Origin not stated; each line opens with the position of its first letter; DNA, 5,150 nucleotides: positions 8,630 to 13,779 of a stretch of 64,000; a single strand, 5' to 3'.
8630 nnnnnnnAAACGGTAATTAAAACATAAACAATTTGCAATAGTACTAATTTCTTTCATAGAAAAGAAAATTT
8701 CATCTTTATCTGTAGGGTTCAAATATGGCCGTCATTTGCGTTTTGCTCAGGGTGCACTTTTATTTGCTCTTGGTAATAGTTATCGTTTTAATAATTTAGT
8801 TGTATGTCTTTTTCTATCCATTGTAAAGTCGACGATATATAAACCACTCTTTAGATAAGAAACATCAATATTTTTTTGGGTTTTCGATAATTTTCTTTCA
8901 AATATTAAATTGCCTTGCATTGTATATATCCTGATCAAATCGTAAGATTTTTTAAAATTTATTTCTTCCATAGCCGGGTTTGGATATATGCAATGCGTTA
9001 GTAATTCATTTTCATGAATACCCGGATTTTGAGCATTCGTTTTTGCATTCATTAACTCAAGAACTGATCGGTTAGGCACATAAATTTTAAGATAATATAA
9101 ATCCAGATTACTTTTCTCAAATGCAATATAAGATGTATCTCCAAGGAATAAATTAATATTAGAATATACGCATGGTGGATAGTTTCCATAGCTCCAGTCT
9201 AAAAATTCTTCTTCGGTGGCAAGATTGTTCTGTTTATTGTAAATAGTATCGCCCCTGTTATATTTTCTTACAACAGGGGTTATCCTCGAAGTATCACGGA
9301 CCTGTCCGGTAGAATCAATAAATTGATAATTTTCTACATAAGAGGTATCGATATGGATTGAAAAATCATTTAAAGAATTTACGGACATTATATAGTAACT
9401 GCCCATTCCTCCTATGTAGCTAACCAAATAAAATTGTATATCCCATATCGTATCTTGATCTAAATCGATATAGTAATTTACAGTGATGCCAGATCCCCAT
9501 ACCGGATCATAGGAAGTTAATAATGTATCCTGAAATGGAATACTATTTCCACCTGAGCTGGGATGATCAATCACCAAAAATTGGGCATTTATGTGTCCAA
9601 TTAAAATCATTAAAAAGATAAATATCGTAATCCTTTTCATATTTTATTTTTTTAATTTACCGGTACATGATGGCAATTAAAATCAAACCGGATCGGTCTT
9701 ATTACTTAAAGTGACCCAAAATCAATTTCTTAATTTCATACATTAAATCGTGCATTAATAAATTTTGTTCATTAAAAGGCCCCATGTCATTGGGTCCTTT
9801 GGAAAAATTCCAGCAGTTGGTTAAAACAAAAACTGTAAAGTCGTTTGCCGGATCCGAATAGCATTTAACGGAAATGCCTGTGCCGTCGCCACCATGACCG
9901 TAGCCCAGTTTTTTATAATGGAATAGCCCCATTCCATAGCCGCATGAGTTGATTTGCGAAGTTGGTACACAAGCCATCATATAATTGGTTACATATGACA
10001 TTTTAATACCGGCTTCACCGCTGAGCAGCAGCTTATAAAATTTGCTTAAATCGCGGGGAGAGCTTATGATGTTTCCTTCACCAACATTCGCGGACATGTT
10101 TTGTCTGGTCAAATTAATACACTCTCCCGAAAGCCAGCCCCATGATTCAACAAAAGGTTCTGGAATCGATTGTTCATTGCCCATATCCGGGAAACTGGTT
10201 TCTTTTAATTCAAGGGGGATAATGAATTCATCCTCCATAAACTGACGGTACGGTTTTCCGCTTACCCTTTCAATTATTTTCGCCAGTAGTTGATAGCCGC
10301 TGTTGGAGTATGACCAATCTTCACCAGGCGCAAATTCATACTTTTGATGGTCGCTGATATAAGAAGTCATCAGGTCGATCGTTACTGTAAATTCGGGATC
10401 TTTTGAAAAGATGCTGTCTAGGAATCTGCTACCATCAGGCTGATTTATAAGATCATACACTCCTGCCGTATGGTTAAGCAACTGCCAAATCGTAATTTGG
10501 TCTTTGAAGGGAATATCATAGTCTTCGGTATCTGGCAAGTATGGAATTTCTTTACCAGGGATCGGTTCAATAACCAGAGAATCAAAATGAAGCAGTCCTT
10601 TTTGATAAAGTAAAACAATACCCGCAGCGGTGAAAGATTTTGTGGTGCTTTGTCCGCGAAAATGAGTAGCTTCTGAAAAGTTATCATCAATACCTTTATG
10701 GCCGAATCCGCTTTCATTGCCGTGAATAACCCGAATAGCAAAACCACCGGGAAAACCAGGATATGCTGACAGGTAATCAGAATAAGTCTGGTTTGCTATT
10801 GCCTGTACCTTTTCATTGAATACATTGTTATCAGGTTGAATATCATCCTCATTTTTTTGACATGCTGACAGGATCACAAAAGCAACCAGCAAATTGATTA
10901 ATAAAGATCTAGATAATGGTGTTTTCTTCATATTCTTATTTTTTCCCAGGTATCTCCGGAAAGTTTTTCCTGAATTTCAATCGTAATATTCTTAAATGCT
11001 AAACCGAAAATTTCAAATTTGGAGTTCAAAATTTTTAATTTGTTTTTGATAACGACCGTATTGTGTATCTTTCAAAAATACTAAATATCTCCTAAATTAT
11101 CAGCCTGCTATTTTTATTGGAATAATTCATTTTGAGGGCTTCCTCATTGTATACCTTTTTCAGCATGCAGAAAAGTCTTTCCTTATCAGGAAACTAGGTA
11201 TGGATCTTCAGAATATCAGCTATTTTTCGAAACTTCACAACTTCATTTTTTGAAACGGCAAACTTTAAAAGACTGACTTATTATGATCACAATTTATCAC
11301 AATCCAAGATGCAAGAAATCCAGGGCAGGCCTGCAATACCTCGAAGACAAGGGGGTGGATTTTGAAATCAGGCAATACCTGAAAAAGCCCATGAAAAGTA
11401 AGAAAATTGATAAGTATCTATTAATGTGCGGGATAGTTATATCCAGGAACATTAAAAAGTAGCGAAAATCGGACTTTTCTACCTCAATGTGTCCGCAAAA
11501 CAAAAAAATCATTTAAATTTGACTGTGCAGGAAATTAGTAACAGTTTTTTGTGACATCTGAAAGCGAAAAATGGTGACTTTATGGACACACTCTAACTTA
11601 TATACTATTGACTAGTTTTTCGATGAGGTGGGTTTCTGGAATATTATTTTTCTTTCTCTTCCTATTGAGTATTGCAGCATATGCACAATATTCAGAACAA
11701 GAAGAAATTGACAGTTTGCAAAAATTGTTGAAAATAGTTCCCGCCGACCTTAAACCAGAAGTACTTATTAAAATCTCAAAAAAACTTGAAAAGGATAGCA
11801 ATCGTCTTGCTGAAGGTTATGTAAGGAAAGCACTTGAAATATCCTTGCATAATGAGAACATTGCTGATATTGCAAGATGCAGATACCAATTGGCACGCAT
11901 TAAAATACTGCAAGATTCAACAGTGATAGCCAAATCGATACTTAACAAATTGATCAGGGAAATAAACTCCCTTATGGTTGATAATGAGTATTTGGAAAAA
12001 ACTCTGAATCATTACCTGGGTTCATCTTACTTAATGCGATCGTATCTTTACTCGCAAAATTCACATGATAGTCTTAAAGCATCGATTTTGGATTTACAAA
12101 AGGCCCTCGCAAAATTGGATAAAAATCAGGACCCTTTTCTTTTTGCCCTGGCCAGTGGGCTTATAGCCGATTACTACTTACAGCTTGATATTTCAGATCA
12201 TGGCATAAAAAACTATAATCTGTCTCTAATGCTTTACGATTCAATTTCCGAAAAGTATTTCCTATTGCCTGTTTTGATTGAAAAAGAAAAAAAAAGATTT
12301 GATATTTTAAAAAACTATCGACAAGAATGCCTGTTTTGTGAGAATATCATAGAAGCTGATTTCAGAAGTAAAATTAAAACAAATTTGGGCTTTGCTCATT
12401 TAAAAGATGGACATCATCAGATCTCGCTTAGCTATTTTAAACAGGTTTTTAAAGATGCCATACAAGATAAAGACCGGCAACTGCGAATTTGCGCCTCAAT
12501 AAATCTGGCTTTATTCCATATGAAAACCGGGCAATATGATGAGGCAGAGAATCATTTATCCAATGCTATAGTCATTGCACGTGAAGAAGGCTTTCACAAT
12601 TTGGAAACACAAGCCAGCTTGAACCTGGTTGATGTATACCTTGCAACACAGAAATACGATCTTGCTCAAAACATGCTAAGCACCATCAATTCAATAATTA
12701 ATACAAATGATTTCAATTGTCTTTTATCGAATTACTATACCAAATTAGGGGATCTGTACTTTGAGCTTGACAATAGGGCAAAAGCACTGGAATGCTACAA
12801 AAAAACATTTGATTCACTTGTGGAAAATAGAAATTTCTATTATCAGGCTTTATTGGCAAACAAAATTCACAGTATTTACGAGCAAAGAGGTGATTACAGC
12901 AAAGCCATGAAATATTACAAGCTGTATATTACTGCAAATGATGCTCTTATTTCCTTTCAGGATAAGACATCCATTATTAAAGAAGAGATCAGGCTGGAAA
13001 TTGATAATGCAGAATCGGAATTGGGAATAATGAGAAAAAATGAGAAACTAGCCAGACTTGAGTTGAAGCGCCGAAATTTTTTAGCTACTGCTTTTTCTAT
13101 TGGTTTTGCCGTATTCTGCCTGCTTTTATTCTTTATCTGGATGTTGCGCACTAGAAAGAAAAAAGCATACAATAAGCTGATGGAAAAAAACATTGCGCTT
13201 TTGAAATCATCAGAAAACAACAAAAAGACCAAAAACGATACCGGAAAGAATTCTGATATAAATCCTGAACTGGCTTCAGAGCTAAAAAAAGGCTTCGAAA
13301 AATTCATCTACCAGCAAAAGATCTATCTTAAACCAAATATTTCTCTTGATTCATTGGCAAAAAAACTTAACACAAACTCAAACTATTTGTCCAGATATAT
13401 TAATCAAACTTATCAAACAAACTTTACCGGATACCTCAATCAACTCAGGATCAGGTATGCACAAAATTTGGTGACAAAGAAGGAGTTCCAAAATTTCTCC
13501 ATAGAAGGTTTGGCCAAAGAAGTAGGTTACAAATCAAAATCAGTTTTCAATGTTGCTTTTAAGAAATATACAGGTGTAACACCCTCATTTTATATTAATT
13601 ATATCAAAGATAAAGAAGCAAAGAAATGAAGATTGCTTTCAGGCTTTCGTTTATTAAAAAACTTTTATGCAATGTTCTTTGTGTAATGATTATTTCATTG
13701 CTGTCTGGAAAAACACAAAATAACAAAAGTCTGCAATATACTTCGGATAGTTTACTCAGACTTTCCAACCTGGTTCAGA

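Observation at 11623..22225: Candidate undescribed envelope module A: paired TPR-TM-AraC sensors plus lipoproteins, an Ig-repeat protein, a 4-TM protein and CsgG-like proteins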

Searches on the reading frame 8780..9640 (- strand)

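Call 12: search_protein_families(library=pfam, proteins=[window:8780-9640:-], max_evalue=0.001)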
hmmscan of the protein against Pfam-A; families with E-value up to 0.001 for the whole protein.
window:8780-9640:- (286 aa): 1 family
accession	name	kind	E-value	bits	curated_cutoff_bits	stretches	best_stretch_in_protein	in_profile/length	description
PF18962.6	Por_Secre_tail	-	8.3e-13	48.9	27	1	218-283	1-73/75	Secretion system C-terminal sorting domain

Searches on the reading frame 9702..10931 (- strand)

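Call 12: search_protein_families(library=pfam, proteins=[window:9702-10931:-], max_evalue=0.001)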
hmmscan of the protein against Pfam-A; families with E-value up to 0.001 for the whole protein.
window:9702-10931:- (409 aa): 1 family
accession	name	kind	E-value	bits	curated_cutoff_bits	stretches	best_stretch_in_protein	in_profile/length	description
PF00144.29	Beta-lactamase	-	3e-41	142.1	27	1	60-375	14-312/329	Beta-lactamase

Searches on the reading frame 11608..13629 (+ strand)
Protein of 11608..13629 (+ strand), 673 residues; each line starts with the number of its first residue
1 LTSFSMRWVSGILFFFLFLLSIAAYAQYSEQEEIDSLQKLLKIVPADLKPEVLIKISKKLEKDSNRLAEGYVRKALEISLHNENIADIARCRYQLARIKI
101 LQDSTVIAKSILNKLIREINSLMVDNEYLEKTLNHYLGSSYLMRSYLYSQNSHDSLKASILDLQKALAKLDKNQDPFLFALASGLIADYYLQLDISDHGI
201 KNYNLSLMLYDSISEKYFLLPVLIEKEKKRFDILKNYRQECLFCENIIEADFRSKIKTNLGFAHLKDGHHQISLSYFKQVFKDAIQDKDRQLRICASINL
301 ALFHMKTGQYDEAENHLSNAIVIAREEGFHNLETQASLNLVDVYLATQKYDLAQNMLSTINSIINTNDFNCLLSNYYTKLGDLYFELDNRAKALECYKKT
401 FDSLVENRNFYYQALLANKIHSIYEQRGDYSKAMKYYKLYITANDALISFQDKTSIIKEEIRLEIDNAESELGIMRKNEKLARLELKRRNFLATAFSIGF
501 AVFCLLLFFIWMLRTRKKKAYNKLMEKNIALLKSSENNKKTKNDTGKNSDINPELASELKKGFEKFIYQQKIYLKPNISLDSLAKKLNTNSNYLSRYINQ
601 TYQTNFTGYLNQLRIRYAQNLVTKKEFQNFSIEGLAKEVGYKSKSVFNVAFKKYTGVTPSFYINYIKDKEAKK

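Call 4: search_protein_families(library=pfam, proteins=[window:11608-13629:+], max_evalue=0.1)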
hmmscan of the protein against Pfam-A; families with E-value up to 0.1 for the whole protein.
window:11608-13629:+ (673 aa): 20 families
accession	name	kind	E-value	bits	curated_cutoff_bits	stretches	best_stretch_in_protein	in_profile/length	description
PF13424.12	TPR_12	-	2.4e-16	60.1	30.1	2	294-357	3-68/77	Tetratricopeptide repeat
PF12833.13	HTH_18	-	4.1e-15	56.3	33.6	1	583-662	1-77/80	Helix-turn-helix domain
PF00165.29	HTH_AraC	-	2.9e-10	40.5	26.6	1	628-664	7-42/42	Bacterial regulatory helix-turn-helix proteins, AraC family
PF07719.23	TPR_2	-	5.3e-10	39.1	27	2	376-399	3-26/34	Tetratricopeptide repeat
PF00515.34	TPR_1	-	8.2e-10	38.5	27.8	2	298-323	5-30/34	Tetratricopeptide repeat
PF13176.12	TPR_7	-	1.6e-07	31.3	27.9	0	298-327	3-32/36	Tetratricopeptide repeat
PF13374.12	TPR_10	-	1.7e-07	31.5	27.5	1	299-326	7-34/42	Tetratricopeptide repeat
PF14559.12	TPR_19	-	5.1e-07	30.4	25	1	281-321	14-52/68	Tetratricopeptide repeat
PF13181.12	TPR_8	-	5.6e-07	29.7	25.7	1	376-399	3-26/34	Tetratricopeptide repeat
PF09976.15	TPR_21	-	1.2e-06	28.9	25.5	1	294-422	76-190/193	Tetratricopeptide repeat-like domain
PF13428.12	TPR_14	-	1.4e-05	25.7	23.5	0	299-321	6-28/44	Tetratricopeptide repeat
PF17874.7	TPR_MalT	-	2.1e-05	24.4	45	1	274-369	100-196/336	MalT-like TPR region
PF12862.13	ANAPC5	-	2.7e-05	24.6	23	1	263-328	7-72/91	Anaphase-promoting complex subunit 5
PF13432.12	TPR_16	-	0.00042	21.2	32.7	0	301-353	4-50/65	Tetratricopeptide repeat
PF13174.12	TPR_6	-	0.0022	19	26.3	0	379-399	5-25/33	Tetratricopeptide repeat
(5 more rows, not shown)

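Call 14: search_protein_families(library=ncbifam, proteins=[window:11608-13629:+], max_evalue=0.1)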
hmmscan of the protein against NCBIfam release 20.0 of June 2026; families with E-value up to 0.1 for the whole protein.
window:11608-13629:+ (673 aa): 23 families
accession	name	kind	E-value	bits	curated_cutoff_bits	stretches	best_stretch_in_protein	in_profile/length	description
NF007633.0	PRK10296.1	equivalog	1.1e-08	35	264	1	580-665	192-274/280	transcriptional regulator ChbR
NF049968.1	QhpR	equivalog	1.4e-07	31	250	1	577-660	202-281/284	AraC-like transcriptional regulator QhpR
NF047788.1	TransRegPocR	equivalog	2.1e-07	30.5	500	1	524-669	159-294/296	transcriptional regulator PocR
NF007693.0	PRK10371.1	equivalog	4.8e-07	29.3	253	1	577-668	214-302/309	transcriptional regulator MelR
NF007860.0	PRK10572.1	equivalog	1.7e-06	27.1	208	1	574-669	196-288/292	arabinose operon transcriptional regulator AraC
NF006902.0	PRK09393.1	equivalog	2.5e-06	26.9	425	1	559-667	218-323/327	transcriptional regulator FtrA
NF053520.1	HK_Porph_FimS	equivalog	8.8e-06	24.3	600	1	259-526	129-389/618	sensor histidine kinase FimS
NF010025.2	PRK13500.1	equivalog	3.6e-05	23.5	525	1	564-663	179-275/282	HTH-type transcriptional activator RhaR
NF040959.1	MamA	equivalog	6.7e-05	22.4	200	1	251-438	34-197/204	magnetosome protein MamA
NF007432.1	PRK09978.1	equivalog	0.00012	21.3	500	1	579-666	160-243/274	DNA-binding transcriptional regulator GadX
NF050186.1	TransRegGliRPseudo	equivalog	0.00016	21.1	570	1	582-662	257-333/338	AraC family transcriptional regulator GliR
NF007584.0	PRK10219.1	equivalog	0.00021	21.6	174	1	574-664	18-105/107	superoxide response transcriptional regulator SoxS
NF010027.0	PRK13502.1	equivalog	0.00022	20.8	384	1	567-662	182-274/282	HTH-type transcriptional activator RhaR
NF053617.1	SARPRegAfsRStmc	equivalog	0.00051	18.1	1430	1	256-419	738-901/986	SARP-family global regulator AfsR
NF007243.0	PRK09685.1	equivalog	0.0012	18.3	199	1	574-662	212-298/303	transcriptional regulator FeaR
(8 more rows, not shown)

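Call 15: search_protein_families(library=padloc, proteins=[window:11608-13629:+], max_evalue=0.1)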
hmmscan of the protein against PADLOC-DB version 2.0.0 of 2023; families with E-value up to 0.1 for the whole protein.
window:11608-13629:+ (673 aa): 3 families
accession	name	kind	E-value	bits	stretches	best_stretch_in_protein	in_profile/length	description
PDLC01169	TPR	-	4.5e-05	20.9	1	259-343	154-237/252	TPR repeats containing protein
PDLC01171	TPR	-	0.0078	13.2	1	284-336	169-218/504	TPR repeats containing protein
PDLC04434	PDC-M13A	-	0.02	13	0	624-661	11-47/78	-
